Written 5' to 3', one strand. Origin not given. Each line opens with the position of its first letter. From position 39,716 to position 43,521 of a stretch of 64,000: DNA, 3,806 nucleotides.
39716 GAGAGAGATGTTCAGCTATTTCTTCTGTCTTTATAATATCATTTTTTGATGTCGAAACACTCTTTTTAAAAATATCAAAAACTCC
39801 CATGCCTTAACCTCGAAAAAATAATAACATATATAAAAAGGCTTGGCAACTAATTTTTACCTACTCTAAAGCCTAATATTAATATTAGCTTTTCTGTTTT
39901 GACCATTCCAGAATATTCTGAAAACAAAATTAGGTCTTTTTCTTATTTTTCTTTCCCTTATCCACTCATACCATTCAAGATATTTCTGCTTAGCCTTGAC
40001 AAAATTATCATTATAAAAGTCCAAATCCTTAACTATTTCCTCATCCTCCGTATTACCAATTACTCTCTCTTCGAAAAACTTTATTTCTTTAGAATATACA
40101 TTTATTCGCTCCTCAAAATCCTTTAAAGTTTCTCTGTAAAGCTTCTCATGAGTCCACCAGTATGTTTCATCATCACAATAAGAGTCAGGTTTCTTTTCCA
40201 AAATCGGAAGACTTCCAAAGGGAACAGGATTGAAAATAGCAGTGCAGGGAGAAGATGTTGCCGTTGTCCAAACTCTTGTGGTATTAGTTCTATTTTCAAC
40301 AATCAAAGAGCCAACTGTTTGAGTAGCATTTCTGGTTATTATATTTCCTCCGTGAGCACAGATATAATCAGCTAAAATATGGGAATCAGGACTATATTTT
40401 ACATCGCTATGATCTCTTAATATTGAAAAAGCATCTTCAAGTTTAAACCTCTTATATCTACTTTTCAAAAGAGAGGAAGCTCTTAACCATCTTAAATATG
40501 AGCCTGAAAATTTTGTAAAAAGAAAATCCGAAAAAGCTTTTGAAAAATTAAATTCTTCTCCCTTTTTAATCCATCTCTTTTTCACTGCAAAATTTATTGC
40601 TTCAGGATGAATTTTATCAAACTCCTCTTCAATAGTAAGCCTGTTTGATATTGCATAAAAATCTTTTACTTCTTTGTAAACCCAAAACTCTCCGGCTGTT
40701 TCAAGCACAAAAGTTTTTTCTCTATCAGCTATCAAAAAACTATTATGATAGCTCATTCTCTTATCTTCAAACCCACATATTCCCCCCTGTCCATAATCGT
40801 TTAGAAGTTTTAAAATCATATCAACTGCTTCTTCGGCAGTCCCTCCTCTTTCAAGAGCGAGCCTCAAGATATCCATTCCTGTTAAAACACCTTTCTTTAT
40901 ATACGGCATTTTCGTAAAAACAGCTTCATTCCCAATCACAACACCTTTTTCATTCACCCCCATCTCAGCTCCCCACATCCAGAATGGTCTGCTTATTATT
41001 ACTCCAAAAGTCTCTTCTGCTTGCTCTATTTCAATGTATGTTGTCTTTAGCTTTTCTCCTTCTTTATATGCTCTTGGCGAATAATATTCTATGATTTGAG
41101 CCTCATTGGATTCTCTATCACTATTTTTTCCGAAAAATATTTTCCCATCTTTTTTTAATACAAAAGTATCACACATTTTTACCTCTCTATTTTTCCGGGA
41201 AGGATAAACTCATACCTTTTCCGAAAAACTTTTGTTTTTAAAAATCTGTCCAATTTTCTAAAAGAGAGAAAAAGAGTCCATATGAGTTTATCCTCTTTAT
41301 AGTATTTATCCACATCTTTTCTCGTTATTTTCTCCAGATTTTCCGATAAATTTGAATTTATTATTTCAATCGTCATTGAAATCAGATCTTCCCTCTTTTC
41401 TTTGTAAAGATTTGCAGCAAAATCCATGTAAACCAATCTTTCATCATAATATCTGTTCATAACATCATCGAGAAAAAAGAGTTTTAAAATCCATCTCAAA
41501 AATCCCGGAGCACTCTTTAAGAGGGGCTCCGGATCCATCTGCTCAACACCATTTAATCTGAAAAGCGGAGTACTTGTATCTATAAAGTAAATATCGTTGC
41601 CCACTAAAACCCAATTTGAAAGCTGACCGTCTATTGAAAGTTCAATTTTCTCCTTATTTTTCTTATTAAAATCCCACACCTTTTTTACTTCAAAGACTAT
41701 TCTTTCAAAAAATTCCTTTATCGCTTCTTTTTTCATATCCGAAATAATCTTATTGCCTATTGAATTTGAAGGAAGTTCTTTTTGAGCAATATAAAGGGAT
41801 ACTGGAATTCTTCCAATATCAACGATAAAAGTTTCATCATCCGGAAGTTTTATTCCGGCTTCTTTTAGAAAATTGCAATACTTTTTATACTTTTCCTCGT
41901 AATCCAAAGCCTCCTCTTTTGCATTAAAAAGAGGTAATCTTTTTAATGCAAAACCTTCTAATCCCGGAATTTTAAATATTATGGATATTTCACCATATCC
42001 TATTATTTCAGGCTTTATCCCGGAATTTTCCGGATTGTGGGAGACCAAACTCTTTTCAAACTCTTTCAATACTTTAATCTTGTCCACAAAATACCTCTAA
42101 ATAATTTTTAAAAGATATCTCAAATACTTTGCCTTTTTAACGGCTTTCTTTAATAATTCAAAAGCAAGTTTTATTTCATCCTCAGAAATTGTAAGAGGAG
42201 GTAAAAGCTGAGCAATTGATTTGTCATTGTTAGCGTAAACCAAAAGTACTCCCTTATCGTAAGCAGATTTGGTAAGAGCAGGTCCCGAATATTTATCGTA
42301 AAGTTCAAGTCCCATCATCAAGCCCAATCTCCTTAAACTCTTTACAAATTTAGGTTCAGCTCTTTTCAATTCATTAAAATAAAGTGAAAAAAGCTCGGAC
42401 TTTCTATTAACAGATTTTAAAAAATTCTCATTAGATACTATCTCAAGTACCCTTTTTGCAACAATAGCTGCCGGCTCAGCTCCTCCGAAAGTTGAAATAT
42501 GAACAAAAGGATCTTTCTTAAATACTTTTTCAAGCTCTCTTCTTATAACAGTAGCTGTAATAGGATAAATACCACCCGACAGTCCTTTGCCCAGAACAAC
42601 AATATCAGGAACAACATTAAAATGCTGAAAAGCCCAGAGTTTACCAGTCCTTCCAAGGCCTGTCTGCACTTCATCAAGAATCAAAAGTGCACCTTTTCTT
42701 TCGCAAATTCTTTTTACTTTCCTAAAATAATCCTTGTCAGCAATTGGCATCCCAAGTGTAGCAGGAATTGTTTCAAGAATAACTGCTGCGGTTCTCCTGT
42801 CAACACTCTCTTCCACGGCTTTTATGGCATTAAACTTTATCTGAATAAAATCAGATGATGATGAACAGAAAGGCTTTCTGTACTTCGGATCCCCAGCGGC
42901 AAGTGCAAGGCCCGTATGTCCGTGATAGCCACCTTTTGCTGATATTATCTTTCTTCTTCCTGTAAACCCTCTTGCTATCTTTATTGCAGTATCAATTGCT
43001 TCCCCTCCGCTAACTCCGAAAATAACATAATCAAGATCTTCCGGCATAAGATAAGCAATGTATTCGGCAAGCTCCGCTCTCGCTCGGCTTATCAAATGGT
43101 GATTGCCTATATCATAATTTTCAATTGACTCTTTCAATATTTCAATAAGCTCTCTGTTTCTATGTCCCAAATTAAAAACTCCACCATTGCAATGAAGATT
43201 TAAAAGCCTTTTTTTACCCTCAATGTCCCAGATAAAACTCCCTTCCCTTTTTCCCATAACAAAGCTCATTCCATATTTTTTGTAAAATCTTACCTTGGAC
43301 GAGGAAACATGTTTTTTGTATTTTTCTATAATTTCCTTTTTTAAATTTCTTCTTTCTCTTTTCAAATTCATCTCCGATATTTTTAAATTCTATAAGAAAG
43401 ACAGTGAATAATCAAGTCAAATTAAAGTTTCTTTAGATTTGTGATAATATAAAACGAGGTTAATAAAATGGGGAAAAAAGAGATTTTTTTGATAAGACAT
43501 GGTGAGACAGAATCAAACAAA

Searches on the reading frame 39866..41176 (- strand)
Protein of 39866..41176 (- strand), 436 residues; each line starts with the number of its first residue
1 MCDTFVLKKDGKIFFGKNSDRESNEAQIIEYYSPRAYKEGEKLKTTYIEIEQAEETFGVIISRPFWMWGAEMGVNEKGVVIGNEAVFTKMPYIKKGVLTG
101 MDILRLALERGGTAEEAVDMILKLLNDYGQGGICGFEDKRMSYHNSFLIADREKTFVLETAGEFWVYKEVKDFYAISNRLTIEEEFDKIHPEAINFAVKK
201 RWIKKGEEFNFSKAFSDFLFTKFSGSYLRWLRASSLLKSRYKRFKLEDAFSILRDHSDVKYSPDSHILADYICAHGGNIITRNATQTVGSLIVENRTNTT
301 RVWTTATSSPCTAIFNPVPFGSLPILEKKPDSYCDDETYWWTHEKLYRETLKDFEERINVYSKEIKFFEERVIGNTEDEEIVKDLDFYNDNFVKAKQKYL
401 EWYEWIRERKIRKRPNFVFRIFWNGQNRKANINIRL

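Call 58: search_protein_families(library=pfam, proteins=[window:39866-41176:-], max_evalue=0.00001)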
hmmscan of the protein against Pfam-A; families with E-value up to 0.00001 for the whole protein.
window:39866-41176:- (436 aa): 1 family
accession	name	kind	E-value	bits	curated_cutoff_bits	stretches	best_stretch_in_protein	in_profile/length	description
PF03577.20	Peptidase_C69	-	2.9e-08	33.6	23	1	77-217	93-232/402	Peptidase family C69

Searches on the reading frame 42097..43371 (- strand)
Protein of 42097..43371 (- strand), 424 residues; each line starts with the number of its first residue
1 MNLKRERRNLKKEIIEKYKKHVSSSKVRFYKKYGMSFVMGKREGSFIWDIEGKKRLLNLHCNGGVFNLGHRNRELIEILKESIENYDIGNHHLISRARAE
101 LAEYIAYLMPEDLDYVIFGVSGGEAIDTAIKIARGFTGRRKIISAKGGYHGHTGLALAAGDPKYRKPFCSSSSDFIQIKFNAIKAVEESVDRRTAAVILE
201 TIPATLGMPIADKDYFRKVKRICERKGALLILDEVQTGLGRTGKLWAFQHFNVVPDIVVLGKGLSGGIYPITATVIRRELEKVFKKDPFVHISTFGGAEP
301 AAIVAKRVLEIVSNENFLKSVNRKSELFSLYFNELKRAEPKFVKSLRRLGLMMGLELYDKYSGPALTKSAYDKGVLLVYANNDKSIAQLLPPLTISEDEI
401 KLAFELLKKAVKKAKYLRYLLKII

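Call 58: search_protein_families(library=pfam, proteins=[window:42097-43371:-], max_evalue=0.00001)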
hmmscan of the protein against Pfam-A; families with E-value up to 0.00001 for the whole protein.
window:42097-43371:- (424 aa): 2 families
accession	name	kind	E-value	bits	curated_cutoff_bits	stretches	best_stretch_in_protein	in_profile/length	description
PF00202.27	Aminotran_3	-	6.9e-85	285.6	30.5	1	35-411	9-403/403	Aminotransferase class-III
PF00155.27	Aminotran_1_2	-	1.1e-06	28.5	19.7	1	88-244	38-196/361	Aminotransferase class I and II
